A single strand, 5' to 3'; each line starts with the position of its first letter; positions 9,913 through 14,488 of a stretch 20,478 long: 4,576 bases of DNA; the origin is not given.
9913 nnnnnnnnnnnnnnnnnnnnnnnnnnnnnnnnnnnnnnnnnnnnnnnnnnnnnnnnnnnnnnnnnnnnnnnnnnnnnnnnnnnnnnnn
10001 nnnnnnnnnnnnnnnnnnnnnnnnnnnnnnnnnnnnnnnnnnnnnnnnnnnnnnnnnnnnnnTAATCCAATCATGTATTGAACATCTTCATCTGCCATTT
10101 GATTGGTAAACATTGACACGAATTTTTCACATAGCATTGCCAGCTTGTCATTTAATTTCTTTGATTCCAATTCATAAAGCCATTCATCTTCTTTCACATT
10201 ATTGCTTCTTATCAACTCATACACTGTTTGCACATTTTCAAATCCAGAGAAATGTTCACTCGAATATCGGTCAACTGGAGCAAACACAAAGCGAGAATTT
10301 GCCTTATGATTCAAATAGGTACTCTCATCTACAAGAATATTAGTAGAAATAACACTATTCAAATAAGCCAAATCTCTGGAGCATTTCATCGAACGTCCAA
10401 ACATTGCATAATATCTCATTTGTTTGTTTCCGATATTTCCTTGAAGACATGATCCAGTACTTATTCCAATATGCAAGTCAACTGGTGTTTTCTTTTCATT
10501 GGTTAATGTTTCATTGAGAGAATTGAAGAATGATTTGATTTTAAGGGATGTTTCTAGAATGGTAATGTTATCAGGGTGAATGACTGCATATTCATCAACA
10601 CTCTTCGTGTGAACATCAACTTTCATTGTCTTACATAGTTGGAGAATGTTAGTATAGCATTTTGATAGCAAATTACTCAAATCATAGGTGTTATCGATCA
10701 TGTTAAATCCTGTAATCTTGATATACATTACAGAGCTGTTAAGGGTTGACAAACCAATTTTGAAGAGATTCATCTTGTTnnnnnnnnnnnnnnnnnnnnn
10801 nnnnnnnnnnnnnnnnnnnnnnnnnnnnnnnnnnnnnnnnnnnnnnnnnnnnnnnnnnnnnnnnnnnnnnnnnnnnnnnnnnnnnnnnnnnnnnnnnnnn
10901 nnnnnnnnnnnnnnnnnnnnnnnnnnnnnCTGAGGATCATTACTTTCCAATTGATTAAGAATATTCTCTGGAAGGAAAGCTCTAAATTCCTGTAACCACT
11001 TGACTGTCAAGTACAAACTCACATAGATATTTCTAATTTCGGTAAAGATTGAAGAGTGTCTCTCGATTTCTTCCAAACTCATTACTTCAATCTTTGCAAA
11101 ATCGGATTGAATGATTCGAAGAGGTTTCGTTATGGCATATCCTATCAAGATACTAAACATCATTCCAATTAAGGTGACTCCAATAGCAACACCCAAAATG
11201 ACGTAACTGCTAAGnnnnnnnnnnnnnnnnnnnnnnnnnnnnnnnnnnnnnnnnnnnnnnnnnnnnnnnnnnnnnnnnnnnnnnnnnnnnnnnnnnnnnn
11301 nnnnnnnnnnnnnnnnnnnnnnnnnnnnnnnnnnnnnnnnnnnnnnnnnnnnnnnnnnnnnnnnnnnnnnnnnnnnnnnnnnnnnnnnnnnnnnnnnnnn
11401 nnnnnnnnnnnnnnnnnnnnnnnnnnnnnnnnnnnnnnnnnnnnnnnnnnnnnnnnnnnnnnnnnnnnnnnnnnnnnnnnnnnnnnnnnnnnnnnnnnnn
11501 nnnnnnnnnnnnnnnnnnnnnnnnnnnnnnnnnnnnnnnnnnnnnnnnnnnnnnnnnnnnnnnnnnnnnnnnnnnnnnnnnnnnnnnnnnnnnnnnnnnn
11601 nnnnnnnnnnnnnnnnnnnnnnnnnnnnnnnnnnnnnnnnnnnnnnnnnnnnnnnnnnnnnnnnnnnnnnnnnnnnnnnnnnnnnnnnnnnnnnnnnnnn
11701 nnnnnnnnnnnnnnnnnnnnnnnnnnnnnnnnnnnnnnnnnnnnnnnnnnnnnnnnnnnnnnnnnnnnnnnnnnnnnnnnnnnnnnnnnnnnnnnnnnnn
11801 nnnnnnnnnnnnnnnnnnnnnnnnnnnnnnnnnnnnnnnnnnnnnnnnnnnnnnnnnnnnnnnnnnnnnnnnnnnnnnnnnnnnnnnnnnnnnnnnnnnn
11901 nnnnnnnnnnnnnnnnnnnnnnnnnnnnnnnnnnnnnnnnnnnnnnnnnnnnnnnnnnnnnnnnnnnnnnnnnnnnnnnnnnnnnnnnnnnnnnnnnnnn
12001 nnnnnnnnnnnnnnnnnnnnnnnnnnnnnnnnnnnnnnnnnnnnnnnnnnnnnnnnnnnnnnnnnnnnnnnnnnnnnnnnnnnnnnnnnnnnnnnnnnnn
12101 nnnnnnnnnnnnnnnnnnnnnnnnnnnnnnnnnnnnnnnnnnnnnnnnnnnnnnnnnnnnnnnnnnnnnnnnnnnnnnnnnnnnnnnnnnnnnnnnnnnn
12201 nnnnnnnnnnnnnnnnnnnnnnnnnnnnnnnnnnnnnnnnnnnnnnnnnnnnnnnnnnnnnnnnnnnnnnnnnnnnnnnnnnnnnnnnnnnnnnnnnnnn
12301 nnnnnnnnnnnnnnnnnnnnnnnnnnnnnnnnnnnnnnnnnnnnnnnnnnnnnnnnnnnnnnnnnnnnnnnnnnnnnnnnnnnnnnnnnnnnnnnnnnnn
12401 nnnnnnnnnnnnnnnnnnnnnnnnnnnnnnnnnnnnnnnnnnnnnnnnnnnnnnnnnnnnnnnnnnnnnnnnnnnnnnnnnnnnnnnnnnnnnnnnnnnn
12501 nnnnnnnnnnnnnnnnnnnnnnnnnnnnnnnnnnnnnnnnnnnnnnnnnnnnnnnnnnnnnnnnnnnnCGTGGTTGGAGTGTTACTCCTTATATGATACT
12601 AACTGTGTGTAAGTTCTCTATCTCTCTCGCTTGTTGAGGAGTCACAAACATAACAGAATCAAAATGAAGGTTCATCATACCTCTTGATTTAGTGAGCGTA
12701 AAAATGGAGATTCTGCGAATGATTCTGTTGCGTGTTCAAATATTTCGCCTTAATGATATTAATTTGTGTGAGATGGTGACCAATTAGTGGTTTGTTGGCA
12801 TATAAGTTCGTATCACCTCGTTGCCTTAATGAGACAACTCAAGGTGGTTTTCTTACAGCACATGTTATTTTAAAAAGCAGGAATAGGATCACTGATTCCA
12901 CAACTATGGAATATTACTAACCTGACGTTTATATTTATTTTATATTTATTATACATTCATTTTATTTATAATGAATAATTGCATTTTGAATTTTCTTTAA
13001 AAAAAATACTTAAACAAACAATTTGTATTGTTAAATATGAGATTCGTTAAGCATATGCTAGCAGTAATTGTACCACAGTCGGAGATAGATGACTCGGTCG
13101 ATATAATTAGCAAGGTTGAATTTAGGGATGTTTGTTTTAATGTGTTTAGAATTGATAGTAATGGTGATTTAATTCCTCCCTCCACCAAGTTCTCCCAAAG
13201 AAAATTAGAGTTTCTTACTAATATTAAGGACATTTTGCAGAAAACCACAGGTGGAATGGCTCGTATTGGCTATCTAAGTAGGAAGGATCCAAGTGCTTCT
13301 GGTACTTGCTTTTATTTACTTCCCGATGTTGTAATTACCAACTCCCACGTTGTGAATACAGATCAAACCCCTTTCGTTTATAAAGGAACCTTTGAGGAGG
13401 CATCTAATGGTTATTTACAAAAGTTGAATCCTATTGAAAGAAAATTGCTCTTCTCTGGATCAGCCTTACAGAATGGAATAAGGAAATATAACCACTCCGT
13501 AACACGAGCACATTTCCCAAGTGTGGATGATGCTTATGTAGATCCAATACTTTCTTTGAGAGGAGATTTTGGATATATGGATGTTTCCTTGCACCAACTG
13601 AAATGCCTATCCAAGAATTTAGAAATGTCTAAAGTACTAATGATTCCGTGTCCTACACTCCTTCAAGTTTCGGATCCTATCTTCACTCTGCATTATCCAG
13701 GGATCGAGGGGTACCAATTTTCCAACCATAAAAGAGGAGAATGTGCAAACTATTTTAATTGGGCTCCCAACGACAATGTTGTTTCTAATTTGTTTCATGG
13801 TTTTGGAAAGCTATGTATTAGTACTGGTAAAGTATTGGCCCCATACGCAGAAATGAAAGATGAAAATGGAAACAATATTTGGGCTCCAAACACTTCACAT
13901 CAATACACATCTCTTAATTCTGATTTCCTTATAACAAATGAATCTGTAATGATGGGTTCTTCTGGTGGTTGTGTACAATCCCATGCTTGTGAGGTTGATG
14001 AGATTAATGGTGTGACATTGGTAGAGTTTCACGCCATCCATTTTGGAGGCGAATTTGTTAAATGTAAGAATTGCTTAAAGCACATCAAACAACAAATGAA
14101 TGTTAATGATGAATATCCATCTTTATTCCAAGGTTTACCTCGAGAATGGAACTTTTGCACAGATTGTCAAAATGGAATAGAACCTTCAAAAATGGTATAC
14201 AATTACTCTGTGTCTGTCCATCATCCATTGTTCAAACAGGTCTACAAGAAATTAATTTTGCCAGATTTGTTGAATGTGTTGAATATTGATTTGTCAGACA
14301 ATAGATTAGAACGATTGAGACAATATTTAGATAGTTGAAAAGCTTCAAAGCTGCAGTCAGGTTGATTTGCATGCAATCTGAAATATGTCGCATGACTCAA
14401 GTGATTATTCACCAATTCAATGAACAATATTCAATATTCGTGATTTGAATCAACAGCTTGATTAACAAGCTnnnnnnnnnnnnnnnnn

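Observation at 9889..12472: Receptor-type cyclase with an extracellular sensor domain and non-canonical catalytic residues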

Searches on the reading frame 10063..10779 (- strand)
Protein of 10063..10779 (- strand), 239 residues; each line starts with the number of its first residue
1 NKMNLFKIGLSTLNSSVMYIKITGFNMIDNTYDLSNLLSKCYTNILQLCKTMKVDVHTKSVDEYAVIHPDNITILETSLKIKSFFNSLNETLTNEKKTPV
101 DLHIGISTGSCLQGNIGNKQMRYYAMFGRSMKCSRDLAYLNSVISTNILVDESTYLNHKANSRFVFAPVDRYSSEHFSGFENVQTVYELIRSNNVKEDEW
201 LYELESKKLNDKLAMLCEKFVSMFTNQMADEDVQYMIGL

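Call 23: search_solved_structures(query=A4, max_evalue=1, show_alignments=5)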
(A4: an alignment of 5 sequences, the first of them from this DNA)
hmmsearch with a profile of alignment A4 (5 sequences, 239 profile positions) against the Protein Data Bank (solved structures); distinct sequences matched with E-value up to 1: 56.
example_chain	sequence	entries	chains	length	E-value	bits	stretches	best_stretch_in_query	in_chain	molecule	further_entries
3r5g_A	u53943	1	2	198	1.3e-11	47.6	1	12-192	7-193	CyaB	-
1yk9_A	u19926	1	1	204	5.3e-07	32.5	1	13-169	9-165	Adenylate cyclase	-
4p2f_A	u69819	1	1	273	4.4e-06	29.5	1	13-168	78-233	Adenylate cyclase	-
5x4t_A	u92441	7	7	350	1.2e-05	28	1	33-160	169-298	Photoactivated adenylyl cyclase | Family 3 adenylate cyclase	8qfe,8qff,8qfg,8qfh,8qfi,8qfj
9f1z_A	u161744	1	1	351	1.3e-05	28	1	33-160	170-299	Family 3 adenylate cyclase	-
5x4u_A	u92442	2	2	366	1.4e-05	27.9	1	33-159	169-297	Photoactivated adenylyl cyclase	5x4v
4yus_A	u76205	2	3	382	1.5e-05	27.8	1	33-159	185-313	Family 3 adenylate cyclase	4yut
9f1w_A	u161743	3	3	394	1.6e-05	27.6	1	33-159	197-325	Family 3 adenylate cyclase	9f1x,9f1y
4p2m_A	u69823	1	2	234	2.2e-05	27.2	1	13-169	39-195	Adenylate cyclase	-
2w01_A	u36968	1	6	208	2.7e-05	26.9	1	10-141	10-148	ADENYLATE CYCLASE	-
4p2x_A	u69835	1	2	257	2.8e-05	26.9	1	13-168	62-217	Adenylate cyclase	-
7yz9_A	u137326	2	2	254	2.8e-05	26.9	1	13-168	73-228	Adenylate cyclase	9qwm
5mbg_A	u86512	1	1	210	3.7e-05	26.5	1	23-165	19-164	Beta subunit of photoactivated adenylyl cyclase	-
5m27_A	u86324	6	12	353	0.00012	24.8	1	24-162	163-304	Beta subunit of photoactivated adenylyl cyclase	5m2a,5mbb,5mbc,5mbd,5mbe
5mbk_A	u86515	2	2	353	0.00012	24.8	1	24-162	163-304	Beta subunit of photoactivated adenylyl cyclase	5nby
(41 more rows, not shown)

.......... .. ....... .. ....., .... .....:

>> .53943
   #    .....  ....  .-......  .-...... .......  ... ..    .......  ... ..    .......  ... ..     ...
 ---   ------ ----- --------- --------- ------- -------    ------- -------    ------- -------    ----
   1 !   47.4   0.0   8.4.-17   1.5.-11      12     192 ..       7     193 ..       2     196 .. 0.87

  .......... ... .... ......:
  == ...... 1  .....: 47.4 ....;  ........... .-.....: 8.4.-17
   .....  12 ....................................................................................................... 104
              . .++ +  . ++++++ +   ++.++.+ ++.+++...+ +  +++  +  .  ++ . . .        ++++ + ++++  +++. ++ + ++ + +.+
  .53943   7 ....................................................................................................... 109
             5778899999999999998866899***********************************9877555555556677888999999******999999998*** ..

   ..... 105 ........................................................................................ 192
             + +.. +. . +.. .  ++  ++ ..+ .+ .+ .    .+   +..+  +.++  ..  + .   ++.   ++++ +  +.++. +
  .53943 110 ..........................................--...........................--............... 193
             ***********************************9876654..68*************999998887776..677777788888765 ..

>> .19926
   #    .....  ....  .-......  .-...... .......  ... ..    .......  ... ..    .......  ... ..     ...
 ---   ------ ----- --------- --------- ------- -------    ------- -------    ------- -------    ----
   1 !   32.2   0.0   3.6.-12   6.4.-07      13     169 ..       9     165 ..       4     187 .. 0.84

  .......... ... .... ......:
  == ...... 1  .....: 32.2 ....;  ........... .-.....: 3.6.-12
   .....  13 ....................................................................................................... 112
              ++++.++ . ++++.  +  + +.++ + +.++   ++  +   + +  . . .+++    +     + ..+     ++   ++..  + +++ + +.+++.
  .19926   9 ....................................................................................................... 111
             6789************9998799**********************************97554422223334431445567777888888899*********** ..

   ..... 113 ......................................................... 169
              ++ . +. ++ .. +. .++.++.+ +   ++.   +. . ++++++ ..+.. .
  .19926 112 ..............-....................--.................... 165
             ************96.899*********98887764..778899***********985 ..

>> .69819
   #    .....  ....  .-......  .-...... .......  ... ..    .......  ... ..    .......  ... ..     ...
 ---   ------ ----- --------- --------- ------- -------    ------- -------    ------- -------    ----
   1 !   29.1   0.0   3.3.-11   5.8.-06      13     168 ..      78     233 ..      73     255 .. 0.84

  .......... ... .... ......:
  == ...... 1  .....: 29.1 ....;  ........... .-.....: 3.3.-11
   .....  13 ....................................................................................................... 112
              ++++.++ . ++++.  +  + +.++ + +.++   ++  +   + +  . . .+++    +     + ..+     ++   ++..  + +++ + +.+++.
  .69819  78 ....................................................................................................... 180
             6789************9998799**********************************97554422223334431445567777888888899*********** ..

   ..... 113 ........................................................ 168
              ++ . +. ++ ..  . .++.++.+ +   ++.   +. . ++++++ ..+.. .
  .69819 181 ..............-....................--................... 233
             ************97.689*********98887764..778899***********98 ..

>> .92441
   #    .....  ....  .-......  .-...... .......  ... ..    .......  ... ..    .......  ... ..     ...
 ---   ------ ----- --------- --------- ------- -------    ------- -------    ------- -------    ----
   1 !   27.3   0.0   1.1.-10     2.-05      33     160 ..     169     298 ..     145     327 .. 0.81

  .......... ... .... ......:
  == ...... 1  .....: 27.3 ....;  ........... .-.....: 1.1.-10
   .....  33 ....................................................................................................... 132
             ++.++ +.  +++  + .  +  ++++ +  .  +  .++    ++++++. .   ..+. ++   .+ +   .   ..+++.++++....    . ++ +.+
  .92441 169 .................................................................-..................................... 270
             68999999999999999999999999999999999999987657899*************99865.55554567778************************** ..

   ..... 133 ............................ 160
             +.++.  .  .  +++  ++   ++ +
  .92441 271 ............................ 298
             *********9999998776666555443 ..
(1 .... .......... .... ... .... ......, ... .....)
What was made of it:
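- On Class III nucleotidyl cyclase homology domain (Pfam PF00211): homology: Family profile against CyaB, E 1.3e-11 (call 23).
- Checked: A family profile finds CyaB (3r5g) at E 1.3e-11 (call 23).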

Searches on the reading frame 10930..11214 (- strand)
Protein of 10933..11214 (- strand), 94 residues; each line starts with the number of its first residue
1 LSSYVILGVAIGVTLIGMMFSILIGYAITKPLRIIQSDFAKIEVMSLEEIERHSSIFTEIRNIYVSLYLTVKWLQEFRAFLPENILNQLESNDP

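Call 33: search_protein_families(library=pfam, proteins=[window:10930-11208:-], max_evalue=10)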
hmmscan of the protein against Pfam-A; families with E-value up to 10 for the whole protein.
seq(93 aa): 0 families

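Call 54: search_protein_families(library=pfam, proteins=[window:10933-11214:-], max_evalue=1)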
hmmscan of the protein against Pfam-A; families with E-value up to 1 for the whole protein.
seq(94 aa): 0 families

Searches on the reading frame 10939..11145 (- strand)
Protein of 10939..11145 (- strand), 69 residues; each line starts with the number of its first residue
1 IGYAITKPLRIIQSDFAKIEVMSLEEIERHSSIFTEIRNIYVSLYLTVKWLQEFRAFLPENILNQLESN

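Call 75: search_solved_structures(query=A6, max_evalue=10, show_alignments=4)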
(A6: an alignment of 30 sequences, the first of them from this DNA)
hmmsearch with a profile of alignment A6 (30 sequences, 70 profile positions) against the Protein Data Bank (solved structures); distinct sequences matched with E-value up to 10: 20.
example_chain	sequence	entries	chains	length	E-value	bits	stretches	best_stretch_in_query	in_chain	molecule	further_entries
8a3k_UNK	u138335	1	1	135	0.067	16.6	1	5-54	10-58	sc-apCC-4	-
2lfs_A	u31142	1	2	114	0.11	15.9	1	3-54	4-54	HAMP domain-containing protein, Osmolarity sensor protein EnzV chimera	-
2y0t_A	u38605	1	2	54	0.11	15.9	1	4-53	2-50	AF1503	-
2l7i_A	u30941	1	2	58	0.12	15.8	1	4-53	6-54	Uncharacterized protein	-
3zrv_A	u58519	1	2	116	0.19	15.2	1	4-54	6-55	HAMP, OSMOLARITY SENSOR PROTEIN ENVZ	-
3zrx_A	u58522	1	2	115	0.19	15.2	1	4-54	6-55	AF1503 PROTEIN, OSMOLARITY SENSOR PROTEIN ENVZ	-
8i03_B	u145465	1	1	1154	0.5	13.8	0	26-63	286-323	Paired amphipathic helix protein pst3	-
2y20_A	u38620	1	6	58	0.57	13.6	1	4-53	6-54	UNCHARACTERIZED PROTEIN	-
2y21_A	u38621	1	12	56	0.63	13.5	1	4-53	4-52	HAMP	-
2lfr_A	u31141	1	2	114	0.74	13.3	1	3-54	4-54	HAMP domain-containing protein, Osmolarity sensor protein EnzV chimera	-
2l7h_A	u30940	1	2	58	0.79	13.2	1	4-53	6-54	Uncharacterized protein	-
4cti_A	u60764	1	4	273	1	12.8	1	4-54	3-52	OSMOLARITY SENSOR PROTEIN ENVZ, AF1503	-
3zrw_A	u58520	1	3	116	1.1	12.7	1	4-54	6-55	AF1503 PROTEIN, OSMOLARITY SENSOR PROTEIN ENVZ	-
2y0q_A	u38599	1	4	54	1.1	12.7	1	4-53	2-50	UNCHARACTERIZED PROTEIN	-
3zrw_B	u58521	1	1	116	1.2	12.6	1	4-54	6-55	AF1503 PROTEIN, OSMOLARITY SENSOR PROTEIN ENVZ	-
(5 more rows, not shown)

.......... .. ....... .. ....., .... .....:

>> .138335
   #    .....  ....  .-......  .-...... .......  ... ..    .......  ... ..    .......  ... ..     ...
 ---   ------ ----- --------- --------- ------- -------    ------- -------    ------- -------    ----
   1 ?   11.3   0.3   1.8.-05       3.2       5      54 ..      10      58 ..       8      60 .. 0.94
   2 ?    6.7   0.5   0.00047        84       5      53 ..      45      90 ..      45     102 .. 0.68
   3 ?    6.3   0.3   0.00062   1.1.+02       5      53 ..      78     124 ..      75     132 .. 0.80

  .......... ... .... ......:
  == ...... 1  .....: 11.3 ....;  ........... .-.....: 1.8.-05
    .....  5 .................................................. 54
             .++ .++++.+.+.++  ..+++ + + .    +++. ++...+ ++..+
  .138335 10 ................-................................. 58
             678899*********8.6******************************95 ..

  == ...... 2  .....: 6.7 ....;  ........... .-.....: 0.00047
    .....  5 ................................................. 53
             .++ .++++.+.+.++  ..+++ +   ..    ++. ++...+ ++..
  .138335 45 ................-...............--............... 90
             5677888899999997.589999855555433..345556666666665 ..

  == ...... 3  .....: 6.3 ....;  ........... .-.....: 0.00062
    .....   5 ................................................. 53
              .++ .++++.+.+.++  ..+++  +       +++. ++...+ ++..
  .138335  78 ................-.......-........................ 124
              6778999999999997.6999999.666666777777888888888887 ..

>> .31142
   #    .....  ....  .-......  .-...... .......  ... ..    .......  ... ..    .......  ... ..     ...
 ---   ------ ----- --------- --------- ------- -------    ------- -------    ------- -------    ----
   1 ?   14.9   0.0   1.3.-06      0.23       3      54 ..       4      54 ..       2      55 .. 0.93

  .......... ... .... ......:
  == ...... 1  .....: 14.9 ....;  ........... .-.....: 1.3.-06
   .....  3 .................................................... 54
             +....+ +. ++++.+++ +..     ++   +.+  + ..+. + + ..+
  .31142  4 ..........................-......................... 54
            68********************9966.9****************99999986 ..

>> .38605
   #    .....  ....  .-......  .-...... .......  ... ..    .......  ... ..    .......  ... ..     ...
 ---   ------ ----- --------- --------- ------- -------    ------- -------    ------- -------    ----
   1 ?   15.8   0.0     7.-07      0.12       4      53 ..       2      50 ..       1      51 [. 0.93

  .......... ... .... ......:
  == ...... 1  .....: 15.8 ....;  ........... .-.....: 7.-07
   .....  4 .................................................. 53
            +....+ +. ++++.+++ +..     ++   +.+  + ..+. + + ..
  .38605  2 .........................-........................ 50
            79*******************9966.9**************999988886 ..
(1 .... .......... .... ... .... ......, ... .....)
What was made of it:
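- On HAMP domain (PF00672): The family profile aligns end to end with Af1503 HAMP at E about 0.1, and 13 of the 20 listed hits are Af1503 HAMP constructs (call 75).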

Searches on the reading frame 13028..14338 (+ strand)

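Call 11: search_protein_families(library=pfam, proteins=[window:13028-14338:+], max_evalue=0.01)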
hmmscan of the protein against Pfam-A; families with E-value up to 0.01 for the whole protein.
window:13028-14338:+ (436 aa): 0 families

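Call 71: search_protein_families(library=pfam, proteins=[window:13028-14338:+], max_evalue=1)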
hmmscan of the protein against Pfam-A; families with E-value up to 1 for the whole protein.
window:13028-14338:+ (436 aa): 1 family
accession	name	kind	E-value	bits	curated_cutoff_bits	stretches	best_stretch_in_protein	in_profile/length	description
PF13365.12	Trypsin_2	-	0.15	13.2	27.6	1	92-117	1-27/144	Trypsin-like peptidase domain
